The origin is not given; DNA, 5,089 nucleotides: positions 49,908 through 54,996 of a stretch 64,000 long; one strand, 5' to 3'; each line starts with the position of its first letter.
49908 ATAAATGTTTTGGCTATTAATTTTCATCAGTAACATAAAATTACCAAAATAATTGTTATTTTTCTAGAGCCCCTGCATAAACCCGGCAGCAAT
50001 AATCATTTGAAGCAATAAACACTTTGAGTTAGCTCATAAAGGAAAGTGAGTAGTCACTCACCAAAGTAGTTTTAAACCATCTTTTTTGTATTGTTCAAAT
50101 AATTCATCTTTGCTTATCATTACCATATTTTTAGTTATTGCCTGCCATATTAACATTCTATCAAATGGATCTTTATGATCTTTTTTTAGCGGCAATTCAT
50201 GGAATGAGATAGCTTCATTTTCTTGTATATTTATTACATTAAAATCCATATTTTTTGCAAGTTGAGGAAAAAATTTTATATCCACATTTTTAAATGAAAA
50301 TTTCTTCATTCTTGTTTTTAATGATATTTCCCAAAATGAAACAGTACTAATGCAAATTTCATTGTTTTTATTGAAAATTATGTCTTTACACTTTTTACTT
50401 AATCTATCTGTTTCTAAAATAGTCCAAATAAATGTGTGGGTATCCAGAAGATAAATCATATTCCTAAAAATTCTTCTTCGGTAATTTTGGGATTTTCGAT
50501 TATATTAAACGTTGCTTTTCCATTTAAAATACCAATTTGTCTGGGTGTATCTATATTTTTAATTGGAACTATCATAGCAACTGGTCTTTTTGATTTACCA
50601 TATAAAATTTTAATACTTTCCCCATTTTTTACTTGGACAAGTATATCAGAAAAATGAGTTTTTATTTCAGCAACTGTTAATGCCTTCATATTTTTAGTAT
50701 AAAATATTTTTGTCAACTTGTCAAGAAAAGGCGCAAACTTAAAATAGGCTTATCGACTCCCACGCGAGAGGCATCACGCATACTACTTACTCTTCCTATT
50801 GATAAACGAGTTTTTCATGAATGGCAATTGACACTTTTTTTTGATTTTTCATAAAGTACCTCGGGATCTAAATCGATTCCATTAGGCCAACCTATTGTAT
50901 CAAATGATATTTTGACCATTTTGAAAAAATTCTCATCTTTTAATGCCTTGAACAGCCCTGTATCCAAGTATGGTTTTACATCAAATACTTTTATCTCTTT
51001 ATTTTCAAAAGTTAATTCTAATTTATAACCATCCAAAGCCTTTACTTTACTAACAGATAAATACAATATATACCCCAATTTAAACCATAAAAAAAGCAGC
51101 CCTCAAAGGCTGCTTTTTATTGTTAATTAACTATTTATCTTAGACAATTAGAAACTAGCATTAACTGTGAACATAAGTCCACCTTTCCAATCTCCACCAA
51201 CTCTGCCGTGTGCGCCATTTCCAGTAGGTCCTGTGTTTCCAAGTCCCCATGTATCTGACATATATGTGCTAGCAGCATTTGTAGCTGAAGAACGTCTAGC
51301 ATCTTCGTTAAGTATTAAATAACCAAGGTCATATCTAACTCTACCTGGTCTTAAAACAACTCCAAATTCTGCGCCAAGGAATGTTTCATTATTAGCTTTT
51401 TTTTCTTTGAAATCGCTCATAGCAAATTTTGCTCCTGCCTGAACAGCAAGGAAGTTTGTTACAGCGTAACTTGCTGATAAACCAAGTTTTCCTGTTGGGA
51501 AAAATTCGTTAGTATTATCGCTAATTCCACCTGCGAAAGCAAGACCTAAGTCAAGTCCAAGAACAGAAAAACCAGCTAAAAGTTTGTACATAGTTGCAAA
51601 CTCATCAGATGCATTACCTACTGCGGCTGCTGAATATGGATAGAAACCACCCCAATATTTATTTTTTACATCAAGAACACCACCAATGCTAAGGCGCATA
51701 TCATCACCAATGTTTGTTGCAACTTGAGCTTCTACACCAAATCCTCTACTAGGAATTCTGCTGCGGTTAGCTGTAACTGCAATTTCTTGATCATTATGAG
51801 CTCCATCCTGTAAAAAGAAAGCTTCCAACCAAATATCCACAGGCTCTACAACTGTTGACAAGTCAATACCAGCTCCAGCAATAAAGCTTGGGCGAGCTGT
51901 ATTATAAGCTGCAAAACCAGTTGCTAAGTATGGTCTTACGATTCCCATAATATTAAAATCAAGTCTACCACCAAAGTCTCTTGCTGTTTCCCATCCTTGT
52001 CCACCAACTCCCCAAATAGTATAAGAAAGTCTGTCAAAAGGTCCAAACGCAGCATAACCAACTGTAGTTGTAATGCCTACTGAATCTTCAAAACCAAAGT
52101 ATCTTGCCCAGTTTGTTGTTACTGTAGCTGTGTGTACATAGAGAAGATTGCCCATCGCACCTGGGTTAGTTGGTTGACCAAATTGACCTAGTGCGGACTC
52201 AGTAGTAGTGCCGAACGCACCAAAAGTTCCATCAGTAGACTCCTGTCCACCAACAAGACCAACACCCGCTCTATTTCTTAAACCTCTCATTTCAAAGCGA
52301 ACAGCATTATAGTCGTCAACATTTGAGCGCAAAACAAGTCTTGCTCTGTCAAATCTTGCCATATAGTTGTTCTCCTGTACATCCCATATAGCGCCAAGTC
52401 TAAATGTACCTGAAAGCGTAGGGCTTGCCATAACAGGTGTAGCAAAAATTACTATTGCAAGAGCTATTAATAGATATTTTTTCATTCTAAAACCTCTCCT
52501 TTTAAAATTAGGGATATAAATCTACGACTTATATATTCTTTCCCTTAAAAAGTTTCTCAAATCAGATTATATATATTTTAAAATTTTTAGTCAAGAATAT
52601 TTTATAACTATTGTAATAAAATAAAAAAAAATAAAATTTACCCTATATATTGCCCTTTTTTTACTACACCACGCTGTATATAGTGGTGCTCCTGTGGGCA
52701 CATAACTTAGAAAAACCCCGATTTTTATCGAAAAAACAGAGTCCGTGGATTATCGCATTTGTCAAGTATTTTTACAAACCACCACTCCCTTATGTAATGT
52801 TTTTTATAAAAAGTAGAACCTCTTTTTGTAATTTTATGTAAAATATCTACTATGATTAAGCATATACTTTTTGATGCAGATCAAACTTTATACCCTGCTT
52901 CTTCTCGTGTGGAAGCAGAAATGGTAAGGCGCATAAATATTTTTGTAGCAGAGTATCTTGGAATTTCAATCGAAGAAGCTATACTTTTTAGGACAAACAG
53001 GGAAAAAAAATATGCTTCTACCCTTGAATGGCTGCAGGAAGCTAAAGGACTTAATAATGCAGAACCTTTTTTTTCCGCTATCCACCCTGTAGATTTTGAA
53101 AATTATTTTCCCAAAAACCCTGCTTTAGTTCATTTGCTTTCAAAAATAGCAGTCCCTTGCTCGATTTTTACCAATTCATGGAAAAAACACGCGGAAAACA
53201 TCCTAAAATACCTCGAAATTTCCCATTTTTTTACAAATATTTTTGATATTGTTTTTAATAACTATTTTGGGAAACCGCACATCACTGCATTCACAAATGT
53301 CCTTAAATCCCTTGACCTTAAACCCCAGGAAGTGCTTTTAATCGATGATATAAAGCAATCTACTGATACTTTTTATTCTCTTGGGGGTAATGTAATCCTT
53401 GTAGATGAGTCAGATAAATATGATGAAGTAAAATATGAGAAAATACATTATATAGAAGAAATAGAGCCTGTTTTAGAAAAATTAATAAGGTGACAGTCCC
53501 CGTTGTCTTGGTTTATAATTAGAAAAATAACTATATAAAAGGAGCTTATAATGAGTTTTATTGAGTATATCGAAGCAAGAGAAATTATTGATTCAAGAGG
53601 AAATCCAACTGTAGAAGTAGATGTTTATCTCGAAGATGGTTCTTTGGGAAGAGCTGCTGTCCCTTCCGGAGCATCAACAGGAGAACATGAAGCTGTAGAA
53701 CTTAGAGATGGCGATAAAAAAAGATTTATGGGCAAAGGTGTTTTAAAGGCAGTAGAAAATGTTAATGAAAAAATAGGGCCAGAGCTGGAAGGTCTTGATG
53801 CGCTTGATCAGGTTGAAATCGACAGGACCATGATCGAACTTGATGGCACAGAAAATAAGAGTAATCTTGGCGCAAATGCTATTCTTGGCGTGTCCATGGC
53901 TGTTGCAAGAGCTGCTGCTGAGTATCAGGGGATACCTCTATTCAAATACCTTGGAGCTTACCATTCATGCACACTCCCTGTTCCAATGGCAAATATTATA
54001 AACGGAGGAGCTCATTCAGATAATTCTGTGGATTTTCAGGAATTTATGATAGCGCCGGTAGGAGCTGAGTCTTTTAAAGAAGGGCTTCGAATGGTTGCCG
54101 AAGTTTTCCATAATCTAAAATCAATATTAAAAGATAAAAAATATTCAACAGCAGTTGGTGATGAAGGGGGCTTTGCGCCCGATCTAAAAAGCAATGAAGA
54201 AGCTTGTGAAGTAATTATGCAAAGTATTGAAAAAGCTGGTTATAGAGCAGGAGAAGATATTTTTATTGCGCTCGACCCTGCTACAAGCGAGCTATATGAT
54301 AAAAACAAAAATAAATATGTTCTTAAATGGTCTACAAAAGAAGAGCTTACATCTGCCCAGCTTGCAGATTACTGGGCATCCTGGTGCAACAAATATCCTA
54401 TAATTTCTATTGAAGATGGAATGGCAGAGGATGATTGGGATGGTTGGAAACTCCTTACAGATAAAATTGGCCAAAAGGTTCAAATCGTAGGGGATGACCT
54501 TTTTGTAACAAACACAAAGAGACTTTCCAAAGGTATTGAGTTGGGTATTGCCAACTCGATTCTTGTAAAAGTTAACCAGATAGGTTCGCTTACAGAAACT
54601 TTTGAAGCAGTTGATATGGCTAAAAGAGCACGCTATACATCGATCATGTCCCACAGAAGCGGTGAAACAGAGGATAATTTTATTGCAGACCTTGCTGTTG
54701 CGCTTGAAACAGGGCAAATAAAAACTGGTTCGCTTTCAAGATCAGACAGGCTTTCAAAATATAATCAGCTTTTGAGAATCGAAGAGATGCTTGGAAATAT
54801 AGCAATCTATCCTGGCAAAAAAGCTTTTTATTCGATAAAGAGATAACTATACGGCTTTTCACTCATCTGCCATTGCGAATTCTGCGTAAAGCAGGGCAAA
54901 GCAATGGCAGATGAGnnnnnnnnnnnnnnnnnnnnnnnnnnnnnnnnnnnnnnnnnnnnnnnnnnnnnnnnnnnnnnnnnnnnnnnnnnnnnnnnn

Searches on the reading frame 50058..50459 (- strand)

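Call 59: search_protein_families(library=pfam, proteins=[window:50058-50459:-], max_evalue=0.00001)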
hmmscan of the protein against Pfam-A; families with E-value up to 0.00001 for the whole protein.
window:50058-50459:- (133 aa): 1 family
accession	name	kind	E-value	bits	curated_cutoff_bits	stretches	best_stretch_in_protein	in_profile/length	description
PF01850.27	PIN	-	1.6e-12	48.6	23.6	1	3-125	1-118/120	PIN domain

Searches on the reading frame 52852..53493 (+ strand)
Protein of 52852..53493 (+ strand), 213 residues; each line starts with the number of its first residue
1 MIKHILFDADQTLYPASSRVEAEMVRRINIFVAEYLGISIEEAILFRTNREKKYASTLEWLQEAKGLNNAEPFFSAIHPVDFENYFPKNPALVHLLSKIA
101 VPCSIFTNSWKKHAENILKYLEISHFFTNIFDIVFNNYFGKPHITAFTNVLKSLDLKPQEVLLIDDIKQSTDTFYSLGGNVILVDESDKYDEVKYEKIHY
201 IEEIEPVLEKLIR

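Call 59: search_protein_families(library=pfam, proteins=[window:52852-53493:+], max_evalue=0.00001)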
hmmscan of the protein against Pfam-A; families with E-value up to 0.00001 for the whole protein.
window:52852-53493:+ (213 aa): 2 families
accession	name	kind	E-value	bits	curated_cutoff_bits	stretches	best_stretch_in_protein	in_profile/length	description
PF00702.32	Hydrolase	-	3.9e-12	47.4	26.4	1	2-166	1-179/191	haloacid dehalogenase-like hydrolase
PF13419.12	HAD_2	-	5.4e-08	33.6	23.8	1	5-169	1-163/178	Haloacid dehalogenase-like hydrolase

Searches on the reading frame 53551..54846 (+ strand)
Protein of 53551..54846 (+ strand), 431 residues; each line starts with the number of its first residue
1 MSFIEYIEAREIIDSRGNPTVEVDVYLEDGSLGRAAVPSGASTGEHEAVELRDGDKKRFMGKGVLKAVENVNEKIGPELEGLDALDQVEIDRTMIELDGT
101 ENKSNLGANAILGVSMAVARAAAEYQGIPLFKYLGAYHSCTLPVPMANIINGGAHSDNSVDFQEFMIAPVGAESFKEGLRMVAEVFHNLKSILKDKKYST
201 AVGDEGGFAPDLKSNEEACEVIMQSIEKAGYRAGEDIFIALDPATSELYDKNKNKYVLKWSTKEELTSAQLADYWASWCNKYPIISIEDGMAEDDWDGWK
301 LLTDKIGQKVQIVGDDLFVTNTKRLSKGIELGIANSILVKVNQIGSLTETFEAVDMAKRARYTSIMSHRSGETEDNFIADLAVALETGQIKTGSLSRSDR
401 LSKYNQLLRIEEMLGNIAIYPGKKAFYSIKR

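Call 59: search_protein_families(library=pfam, proteins=[window:53551-54846:+], max_evalue=0.00001)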
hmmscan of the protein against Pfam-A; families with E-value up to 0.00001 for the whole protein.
window:53551-54846:+ (431 aa): 2 families
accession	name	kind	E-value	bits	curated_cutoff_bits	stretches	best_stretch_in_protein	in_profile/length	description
PF00113.28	Enolase_C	-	2.4e-133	444.4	21.5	1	141-427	3-294/296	Enolase, C-terminal TIM barrel domain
PF03952.21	Enolase_N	-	6.1e-64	214.5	35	1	4-134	1-131/131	Enolase, N-terminal domain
